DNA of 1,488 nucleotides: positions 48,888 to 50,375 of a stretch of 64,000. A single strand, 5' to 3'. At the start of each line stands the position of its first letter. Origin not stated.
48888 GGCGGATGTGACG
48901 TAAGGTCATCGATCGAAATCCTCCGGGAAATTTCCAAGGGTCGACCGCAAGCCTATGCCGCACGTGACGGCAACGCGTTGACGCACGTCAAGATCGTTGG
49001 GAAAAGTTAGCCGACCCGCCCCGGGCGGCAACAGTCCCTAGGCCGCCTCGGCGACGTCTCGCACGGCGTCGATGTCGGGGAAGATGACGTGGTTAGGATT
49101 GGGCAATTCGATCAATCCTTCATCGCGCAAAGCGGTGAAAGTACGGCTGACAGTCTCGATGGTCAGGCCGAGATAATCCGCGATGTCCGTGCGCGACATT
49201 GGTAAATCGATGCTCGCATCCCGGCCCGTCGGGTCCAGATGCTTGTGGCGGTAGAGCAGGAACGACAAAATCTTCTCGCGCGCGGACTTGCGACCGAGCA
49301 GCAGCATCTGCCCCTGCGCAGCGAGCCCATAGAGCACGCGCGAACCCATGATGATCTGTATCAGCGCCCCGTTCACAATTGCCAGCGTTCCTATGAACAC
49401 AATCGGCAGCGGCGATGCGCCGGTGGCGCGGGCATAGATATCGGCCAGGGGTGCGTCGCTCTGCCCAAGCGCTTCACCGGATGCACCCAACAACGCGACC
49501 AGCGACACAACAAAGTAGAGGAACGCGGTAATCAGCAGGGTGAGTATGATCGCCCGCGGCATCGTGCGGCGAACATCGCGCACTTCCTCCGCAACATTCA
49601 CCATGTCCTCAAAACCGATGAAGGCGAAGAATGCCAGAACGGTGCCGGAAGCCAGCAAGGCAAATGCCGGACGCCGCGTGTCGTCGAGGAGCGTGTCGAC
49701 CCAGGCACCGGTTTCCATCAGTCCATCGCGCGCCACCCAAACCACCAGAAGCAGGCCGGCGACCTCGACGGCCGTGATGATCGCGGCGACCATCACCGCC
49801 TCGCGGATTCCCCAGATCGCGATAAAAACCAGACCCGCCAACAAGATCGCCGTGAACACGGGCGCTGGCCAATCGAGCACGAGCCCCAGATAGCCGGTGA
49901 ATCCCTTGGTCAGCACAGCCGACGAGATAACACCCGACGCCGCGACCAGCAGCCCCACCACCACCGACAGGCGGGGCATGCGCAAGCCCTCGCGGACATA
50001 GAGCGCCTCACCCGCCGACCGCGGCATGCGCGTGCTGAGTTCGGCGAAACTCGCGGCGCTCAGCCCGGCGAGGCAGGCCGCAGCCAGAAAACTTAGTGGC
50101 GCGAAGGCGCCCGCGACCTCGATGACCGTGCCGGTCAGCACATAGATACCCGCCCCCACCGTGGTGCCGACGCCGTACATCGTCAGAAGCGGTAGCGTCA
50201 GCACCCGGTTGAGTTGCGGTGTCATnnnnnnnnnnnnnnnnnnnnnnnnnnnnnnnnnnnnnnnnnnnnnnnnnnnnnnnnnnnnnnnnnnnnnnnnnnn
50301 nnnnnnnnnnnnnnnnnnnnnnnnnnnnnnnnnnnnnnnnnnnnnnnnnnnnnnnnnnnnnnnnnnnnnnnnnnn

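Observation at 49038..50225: In-frame permease::Crp/Fnr chimeric ORF (deletion scar)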

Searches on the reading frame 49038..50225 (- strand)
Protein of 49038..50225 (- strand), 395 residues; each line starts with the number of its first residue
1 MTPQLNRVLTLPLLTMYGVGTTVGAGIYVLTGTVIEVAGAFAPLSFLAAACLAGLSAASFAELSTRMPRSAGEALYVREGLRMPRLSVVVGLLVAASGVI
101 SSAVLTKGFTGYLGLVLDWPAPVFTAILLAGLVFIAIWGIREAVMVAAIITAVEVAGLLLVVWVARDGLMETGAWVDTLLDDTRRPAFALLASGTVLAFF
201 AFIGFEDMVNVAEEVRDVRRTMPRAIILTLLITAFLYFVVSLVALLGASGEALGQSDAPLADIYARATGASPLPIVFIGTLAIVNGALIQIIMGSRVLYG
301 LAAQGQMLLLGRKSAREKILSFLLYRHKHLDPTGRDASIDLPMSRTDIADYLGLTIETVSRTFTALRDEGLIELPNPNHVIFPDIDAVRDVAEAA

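Call 3: search_protein_families(library=pfam, proteins=[window:49038-50225:-], max_evalue=0.01)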
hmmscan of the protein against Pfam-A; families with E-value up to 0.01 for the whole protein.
window:49038-50225:- (395 aa): 6 families
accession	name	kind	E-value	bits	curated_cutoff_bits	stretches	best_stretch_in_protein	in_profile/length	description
PF13520.12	AA_permease_2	-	9.1e-23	81.3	27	1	15-307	7-308/427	Amino acid permease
PF00324.27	AA_permease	-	2.8e-21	76.2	24.6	1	15-307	3-317/470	Amino acid permease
PF13545.12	HTH_Crp_2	-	3e-16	59.6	27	1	317-389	1-68/70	Crp-like helix-turn-helix domain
PF00325.26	Crp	-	8.1e-16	57.9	21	1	341-372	1-32/32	Bacterial regulatory proteins, crp family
PF12840.13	HTH_20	-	0.0021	18.4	27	1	341-374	17-50/51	Helix-turn-helix domain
PF25213.1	HVO_A0261_N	-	0.0051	17.1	35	0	342-373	24-55/86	HVO_A0261 N-terminal domain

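Call 4: search_protein_families(library=ncbifam, proteins=[window:49038-50225:-], max_evalue=0.01)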
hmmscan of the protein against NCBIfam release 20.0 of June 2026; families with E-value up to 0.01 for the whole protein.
window:49038-50225:- (395 aa): 21 families
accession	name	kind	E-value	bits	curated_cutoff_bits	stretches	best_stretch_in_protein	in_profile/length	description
TIGR00909.1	2A0306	subfamily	1.2e-33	116.7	556.8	1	5-306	1-313/429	amino acid transporter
NF050806.1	TransRegFixKCaul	equivalog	5.8e-26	91.1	300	1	303-392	128-214/215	transcriptional regulator FixK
NF053761.1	BrChAATpBcaP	equivalog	1.6e-22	80.2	690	2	95-307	133-336/460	branched-chain amino acid transporter BcaP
NF045989.1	TransRegFnrLRhodb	equivalog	2.7e-22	79.2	300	1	302-390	140-233/245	transcriptional regulator FnrL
TIGR00906.1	2A0303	subfamily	1.7e-19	69.7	681.7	2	193-308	253-368/602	cationic amino acid transport permease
NF008245.0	PRK11021.1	equivalog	1.3e-14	54.1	284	1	21-307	20-303/419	L-methionine/branched-chain amino acid transporter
TIGR00911.1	2A0308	subfamily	3e-14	52.4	701.8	1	19-307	58-357/505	L-type amino acid transporter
TIGR00913.1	2A0310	subfamily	4.4e-10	38.9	578.7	1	14-306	9-325/480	amino acid permease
NF008365.0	PRK11161.1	subfamily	2.5e-09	36.8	228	1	303-391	154-242/250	fumarate/nitrate reduction transcriptional regulator Fnr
NF008466.1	PRK11357.1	equivalog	1.8e-08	33.8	800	1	5-302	6-312/446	fructoselysine/psicoselysine transporter FrlA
TIGR00907.1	2A0304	subfamily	2.6e-06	26.6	598.3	1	57-307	64-340/482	amino acid permease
NF006901.0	PRK09392.1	equivalog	4.1e-06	26.3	211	1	313-371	147-202/236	transcriptional activator FtrB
TIGR04298.1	his_histam_anti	equivalog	4.5e-06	26.2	750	1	14-263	7-261/429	histidine-histamine antiporter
NF007938.0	PRK10655.1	equivalog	7.8e-06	25.4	409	1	13-268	12-268/438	putrescine-ornithine antiporter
NF008272.0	PRK11049.1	equivalog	3.6e-05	22.9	732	1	135-306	154-330/470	D-serine/D-alanine/glycine transporter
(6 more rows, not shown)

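Call 5: find_homologous_proteins(query=window:49038-50225:-, max_evalue=0.00001)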
Query window:49038-50225:- (395 aa): 7178 proteins with E <= 0.00001 among 8000 candidates; the best 120 are listed.
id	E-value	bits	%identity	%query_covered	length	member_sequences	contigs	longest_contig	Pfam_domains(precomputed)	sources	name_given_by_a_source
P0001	1.1e-242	822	100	100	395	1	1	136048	PF13520.13,PF13545.13,PF00324.28,PF00325.27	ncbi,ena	-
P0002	1.4e-167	575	93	78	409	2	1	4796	PF13520.13,PF00324.28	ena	-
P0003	2.7e-165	568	91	78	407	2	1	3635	PF13520.13,PF00324.28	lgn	-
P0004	5.2e-163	560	91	78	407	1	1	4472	PF13520.13,PF00324.28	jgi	-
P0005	9.0e-162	556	91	78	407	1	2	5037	PF13520.13,PF00324.28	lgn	-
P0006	2.6e-161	555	89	78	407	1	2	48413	PF13520.13,PF00324.28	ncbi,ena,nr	ncbi:MAG: amino acid permease [Proteobacteria bacterium]|nr:amino acid permease [Pseudomonadota bact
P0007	1.5e-159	549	90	78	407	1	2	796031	PF13520.13,PF00324.28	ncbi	ncbi:MAG: APC family permease [Alphaproteobacteria bacterium]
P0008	5.3e-158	544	87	78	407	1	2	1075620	PF13520.13,PF00324.28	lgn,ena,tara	tara:strand:- start:14085 stop:15308 length:1224 start_codon:yes stop_codon:yes gene_type:complete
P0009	9.2e-157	540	86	78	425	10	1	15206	PF13520.13,PF00324.28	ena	-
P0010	1.5e-156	539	87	78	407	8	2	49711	PF13520.13,PF00324.28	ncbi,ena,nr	ncbi:MAG: amino acid permease [Rhodospirillaceae bacterium]|nr:amino acid permease [Rhodospirillacea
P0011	1.1e-154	533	86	78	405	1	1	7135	PF13520.13,PF00324.28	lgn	-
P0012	9.4e-154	530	85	78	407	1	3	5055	PF13520.13,PF00324.28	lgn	-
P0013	7.2e-151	520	84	78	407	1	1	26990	PF13520.13,PF00324.28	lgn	-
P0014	1.3e-147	510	83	77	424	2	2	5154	PF13520.13,PF00324.28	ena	-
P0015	1.5e-147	510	83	77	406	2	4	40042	PF13520.13,PF00324.28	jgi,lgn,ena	-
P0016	9.5e-124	431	70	77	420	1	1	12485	PF13520.13,PF00324.28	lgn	-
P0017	3.2e-115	403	67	77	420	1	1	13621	PF13520.13,PF00324.28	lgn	-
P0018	1.6e-112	394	68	70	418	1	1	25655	PF13520.13,PF00324.28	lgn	-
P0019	5.7e-108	379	65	77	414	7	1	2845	PF13520.13,PF00324.28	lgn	-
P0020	7.1e-108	379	67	73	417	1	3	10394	PF13520.13,PF00324.28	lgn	-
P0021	1.1e-107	378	67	74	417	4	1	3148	PF13520.13,PF00324.28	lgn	-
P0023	1.6e-105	371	64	77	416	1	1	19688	PF13520.13,PF00324.28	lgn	-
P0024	2.5e-105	371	62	74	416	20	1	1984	PF13520.13,PF00324.28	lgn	-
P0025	4.7e-105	370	63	74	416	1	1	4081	PF13520.13,PF00324.28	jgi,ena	-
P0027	1.8e-104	368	62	74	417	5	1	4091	PF13520.13,PF00324.28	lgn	-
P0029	5.8e-103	363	63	74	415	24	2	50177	PF13520.13,PF00324.28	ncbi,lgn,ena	-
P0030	1.0e-102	362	62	77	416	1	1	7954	PF13520.13,PF00324.28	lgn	-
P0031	9.2e-100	352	63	77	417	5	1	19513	PF13520.13,PF00324.28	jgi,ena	-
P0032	2.2e-99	351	61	77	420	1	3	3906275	PF13520.13,PF00324.28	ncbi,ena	-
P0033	5.4e-99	350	63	74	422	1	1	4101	PF13520.13,PF00324.28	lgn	-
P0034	1.0e-92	329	60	77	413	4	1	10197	PF13520.13,PF00324.28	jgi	jgi:amino acid transporter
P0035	2.4e-92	328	60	78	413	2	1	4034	PF13520.13,PF00324.28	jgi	jgi:amino acid transporter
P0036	4.3e-92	327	59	77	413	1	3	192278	PF13520.13,PF00324.28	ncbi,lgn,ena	-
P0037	1.4e-91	325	62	77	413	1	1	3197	PF13520.13,PF00324.28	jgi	jgi:amino acid transporter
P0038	2.2e-91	325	60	77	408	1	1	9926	PF13520.13,PF00324.28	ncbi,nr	ncbi:MAG: amino acid permease [Alphaproteobacteria bacterium]|nr:amino acid permease [Alphaproteobac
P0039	3.2e-91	324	62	77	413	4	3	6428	PF13520.13,PF00324.28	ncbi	-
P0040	4.0e-91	324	60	78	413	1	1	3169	PF13520.13,PF00324.28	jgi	jgi:APA family basic amino acid/polyamine antiporter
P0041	5.1e-91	324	61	77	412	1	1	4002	PF13520.13,PF00324.28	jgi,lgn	-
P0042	5.5e-91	323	60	77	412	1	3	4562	PF13520.13,PF00324.28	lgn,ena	-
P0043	2.1e-90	322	57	78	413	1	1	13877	PF13520.13,PF00324.28,PF03845.20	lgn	-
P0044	3.1e-90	321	57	80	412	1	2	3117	PF13520.13,PF00324.28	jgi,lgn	-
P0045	7.7e-90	320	60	77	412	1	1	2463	PF13520.13,PF00324.28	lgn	-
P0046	1.2e-89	319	59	77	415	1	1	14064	PF13520.13,PF00324.28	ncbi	-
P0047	4.8e-89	317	58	77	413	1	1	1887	PF13520.13,PF00324.28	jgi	-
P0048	1.1e-88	316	58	78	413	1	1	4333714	PF13520.13,PF00324.28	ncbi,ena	-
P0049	1.4e-88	315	60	77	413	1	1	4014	PF13520.13,PF00324.28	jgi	jgi:amino acid transporter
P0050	2.2e-88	315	59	78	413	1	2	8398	PF13520.13,PF00324.28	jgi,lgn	-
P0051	1.0e-87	313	56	74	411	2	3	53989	PF13520.13,PF00324.28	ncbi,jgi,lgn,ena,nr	ncbi:MAG: amino acid permease [Proteobacteria bacterium]|nr:amino acid permease [Pseudomonadota bact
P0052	1.5e-87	312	59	77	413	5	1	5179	PF13520.13,PF00324.28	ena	-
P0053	1.7e-87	312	58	80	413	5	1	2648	PF13520.13,PF00324.28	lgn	-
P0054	3.8e-87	311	59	75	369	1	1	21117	PF13520.13,PF00324.28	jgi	jgi:amino acid transporter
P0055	4.7e-87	310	59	75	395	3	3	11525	PF13520.13,PF00324.28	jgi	jgi:amino acid transporter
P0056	1.9e-86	308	58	80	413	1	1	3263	PF13520.13,PF00324.28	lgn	-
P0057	2.3e-86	308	57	77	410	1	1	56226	PF13520.13,PF00324.28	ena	-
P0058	2.7e-86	308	58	81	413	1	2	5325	PF13520.13,PF00324.28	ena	-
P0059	1.6e-85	305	55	80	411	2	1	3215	PF13520.13,PF00324.28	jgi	jgi:amino acid transporter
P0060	2.1e-85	305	54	77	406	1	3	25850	PF13520.13,PF00324.28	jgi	jgi:amino acid transporter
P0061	2.4e-85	305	60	75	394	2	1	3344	PF13520.13,PF00324.28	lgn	-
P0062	3.0e-85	305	60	75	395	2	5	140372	PF13520.13,PF00324.28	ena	-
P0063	3.2e-85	304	57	72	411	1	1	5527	PF13520.13,PF00324.28,PF03845.20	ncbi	-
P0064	6.2e-85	303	51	80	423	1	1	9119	PF13520.13,PF00324.28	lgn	-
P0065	7.1e-85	303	53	80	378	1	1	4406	PF13520.13,PF00324.28,PF03845.20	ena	-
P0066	7.1e-85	303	54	80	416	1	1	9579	PF13520.13,PF00324.28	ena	-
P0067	1.8e-84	302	56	76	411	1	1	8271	PF13520.13,PF00324.28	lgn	-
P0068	6.4e-84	300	53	77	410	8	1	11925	PF13520.13,PF00324.28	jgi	jgi:amino acid transporter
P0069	7.3e-84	300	51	77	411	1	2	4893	PF13520.13,PF00324.28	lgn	-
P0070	7.9e-84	300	53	80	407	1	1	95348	PF13520.13,PF00324.28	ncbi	-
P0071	8.0e-84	300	54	77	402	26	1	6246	PF13520.13,PF00324.28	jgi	-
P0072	1.2e-83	299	53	76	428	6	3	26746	PF13520.13,PF00324.28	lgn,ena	-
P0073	1.3e-83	299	55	77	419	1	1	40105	PF13520.13,PF00324.28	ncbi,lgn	-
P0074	2.2e-83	298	53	75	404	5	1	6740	PF13520.13,PF00324.28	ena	-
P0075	2.2e-83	298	52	80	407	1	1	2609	PF13520.13,PF00324.28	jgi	jgi:amino acid transporter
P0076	2.8e-83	298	54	77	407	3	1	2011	PF13520.13,PF00324.28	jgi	jgi:amino acid transporter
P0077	3.1e-83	298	52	77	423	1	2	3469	PF13520.13,PF00324.28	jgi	jgi:APA family basic amino acid/polyamine antiporter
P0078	3.2e-83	298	55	77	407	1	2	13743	PF13520.13,PF00324.28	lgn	-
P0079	3.5e-83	298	54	77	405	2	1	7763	PF13520.13,PF00324.28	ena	-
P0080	3.7e-83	298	55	80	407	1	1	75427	PF13520.13,PF00324.28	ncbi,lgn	-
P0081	3.9e-83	298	56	77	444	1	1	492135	PF13520.13,PF00324.28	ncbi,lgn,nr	ncbi:MAG: APC family permease [Alphaproteobacteria bacterium]|nr:APC family permease [Alphaproteobac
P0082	6.9e-83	297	50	81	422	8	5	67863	PF13520.13,PF00324.28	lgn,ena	-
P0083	7.7e-83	297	54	77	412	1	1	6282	PF13520.13,PF00324.28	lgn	-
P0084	8.9e-83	296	55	74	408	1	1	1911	PF13520.13,PF00324.28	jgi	jgi:amino acid transporter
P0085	9.0e-83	296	51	77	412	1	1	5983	PF13520.13,PF00324.28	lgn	-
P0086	9.4e-83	296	55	80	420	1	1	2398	PF13520.13,PF00324.28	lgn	-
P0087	9.4e-83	296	53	80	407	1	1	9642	PF13520.13,PF00324.28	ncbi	-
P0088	1.4e-82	296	52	72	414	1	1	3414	PF13520.13,PF00324.28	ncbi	-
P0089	1.5e-82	296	54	80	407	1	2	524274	PF13520.13,PF00324.28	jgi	jgi:amino acid transporter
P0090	1.6e-82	296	54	80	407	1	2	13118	PF13520.13,PF00324.28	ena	-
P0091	1.8e-82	295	56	77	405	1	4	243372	PF13520.13,PF00324.28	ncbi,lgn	-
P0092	1.9e-82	295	53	77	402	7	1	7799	PF13520.13,PF00324.28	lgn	-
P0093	2.0e-82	295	54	77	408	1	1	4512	PF13520.13,PF00324.28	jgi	jgi:amino acid transporter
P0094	2.0e-82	295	57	80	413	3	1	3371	PF13520.13,PF00324.28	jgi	-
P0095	2.5e-82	295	47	97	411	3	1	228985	PF13520.13,PF00324.28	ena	-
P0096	2.6e-82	295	50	77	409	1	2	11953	PF13520.13,PF00324.28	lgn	-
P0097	3.3e-82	295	52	77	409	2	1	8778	PF13520.13,PF00324.28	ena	-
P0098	3.5e-82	294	55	77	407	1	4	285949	PF13520.13,PF00324.28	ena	-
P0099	3.7e-82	294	49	77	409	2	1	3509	PF13520.13,PF00324.28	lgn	-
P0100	4.4e-82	294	54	80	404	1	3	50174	PF13520.13,PF00324.28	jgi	-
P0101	4.7e-82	294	55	77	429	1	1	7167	PF13520.13,PF00324.28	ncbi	-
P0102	5.0e-82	294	49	83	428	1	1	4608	PF13520.13,PF00324.28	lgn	-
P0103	5.0e-82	294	52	76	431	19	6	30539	PF13520.13,PF00324.28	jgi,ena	-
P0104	5.8e-82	294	53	77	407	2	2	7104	PF13520.13,PF00324.28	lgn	-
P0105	5.8e-82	294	52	76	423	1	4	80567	PF13520.13,PF00324.28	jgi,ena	-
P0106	5.8e-82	294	50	81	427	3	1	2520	PF13520.13,PF00324.28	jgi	-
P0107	1.0e-81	293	49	81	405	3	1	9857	PF13520.13,PF00324.28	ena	-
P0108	1.1e-81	293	50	76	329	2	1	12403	PF13520.13,PF00324.28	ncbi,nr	ncbi:APC family permease [Porticoccaceae bacterium]|nr:APC family permease [Porticoccaceae bacterium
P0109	1.3e-81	293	55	78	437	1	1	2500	PF13520.13,PF00324.28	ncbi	-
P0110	1.3e-81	293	49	81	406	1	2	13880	PF13520.13,PF00324.28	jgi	jgi:APA family basic amino acid/polyamine antiporter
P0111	1.6e-81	292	52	77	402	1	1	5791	PF13520.13,PF00324.28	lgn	-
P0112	1.6e-81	292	53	80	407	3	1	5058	PF13520.13,PF00324.28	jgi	jgi:amino acid transporter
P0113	1.8e-81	292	55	77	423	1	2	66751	PF13520.13,PF00324.28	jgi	jgi:amino acid transporter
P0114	1.9e-81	292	54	74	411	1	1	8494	PF13520.13,PF00324.28,PF03845.20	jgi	-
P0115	2.0e-81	292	54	80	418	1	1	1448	PF13520.13,PF00324.28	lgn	-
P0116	2.0e-81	292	56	76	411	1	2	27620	PF13520.13,PF00324.28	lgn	-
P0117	2.1e-81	292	54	77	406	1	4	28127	PF13520.13,PF00324.28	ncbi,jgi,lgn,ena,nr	ncbi:MAG: APC family permease [Alphaproteobacteria bacterium]|jgi:amino acid transporter|nr:APC fami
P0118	2.2e-81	292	54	80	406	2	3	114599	PF13520.13,PF00324.28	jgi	-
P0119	2.2e-81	292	55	76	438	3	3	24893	PF13520.13,PF00324.28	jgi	-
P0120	2.2e-81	292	53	74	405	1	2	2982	PF13520.13,PF00324.28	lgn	-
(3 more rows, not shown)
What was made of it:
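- All relatives, from 93% down to about 50% identity, have full-length permeases (call 5).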

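Call 6: find_encoding_contigs(protein=P0007, flank=8000, max_places=3)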
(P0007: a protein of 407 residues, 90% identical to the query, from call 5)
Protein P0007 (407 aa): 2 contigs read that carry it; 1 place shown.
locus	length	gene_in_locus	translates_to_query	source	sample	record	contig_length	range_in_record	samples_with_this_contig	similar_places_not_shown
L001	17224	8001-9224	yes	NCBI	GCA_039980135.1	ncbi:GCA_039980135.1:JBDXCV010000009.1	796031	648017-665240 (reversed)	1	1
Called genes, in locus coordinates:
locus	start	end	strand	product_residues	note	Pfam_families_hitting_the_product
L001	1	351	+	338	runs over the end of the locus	PF01430:HSP33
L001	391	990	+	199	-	-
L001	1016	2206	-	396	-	PF01546:Peptidase_M20, PF07687:M20_dimer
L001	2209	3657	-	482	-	PF02386:TrkH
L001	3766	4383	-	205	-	PF01227:GTP_cyclohydroI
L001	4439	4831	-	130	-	PF04379:DUF525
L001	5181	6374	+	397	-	PF01266:DAO (faint), PF01494:FAD_binding_3, PF13450:NAD_binding_8 (faint)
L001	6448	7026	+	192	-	PF07883:Cupin_2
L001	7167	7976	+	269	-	PF00582:Usp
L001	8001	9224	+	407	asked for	PF13520:AA_permease_2, PF00324:AA_permease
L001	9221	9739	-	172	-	-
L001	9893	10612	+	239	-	PF00027:cNMP_binding, PF13545:HTH_Crp_2, PF00325:Crp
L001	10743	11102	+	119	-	-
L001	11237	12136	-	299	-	PF00892:EamA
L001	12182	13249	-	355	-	PF02615:Ldh_2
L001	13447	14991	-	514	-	PF11845:Tll0287-like, PF00512:HisKA, PF02518:HATPase_c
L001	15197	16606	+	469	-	PF01425:Amidase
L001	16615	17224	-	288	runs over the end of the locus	PF03328:HpcH_HpaI, PF15617:C-C_Bond_Lyase (weak)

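Call 7: find_encoding_contigs(protein=P0002, flank=8000, max_places=3)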
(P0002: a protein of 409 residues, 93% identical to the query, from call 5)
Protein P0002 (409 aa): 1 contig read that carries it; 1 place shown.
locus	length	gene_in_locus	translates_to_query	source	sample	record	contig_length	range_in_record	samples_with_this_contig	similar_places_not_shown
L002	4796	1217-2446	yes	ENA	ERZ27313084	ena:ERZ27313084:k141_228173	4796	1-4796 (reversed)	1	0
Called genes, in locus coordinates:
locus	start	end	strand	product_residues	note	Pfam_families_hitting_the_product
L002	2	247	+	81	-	?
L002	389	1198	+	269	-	PF00582:Usp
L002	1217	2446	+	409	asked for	PF13520:AA_permease_2, PF00324:AA_permease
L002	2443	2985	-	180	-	-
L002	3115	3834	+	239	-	PF00027:cNMP_binding, PF13545:HTH_Crp_2, PF00325:Crp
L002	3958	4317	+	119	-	-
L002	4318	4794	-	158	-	?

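Call 8: find_encoding_contigs(protein=P0006, flank=8000, max_places=3)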
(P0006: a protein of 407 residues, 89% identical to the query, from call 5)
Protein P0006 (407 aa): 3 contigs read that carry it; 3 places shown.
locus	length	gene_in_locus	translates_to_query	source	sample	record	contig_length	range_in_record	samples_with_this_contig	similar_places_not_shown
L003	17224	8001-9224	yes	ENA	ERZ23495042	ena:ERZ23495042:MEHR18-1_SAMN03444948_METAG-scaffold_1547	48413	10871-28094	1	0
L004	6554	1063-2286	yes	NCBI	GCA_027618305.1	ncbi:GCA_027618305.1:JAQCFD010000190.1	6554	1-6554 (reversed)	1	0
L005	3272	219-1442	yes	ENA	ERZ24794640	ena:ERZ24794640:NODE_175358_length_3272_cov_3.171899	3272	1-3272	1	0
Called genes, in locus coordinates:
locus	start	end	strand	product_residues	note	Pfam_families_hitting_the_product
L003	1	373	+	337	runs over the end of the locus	PF01430:HSP33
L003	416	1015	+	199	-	-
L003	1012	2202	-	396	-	PF01546:Peptidase_M20, PF07687:M20_dimer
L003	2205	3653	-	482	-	PF02386:TrkH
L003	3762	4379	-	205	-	PF01227:GTP_cyclohydroI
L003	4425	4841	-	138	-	PF04379:DUF525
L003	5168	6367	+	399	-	PF01266:DAO (faint), PF01494:FAD_binding_3, PF01593:Amino_oxidase (faint), PF13450:NAD_binding_8 (weak)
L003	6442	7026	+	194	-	-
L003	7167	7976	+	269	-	PF00582:Usp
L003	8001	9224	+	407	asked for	PF13520:AA_permease_2, PF00324:AA_permease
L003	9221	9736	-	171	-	-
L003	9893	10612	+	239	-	PF00027:cNMP_binding, PF13545:HTH_Crp_2, PF00325:Crp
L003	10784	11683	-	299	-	PF00892:EamA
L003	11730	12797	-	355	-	PF02615:Ldh_2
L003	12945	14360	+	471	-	-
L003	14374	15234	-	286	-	PF03328:HpcH_HpaI, PF15617:C-C_Bond_Lyase (weak)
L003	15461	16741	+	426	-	PF06792:UPF0261, PF23189:UPF0261_C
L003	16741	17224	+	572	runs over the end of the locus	PF00890:FAD_binding_2, PF01266:DAO (weak), PF07992:Pyr_redox_2 (faint), PF12831:FAD_oxidored (weak), PF02910:Succ_DH_flav_C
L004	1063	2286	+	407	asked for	PF13520:AA_permease_2, PF00324:AA_permease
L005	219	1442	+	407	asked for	PF13520:AA_permease_2, PF00324:AA_permease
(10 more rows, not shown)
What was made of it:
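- Five related loci show the same gene order, with separate permease, antisense ORF and 239-aa Crp/Fnr genes (calls 6-8). The close relatives are largely from metagenome assemblies (calls 5-8).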
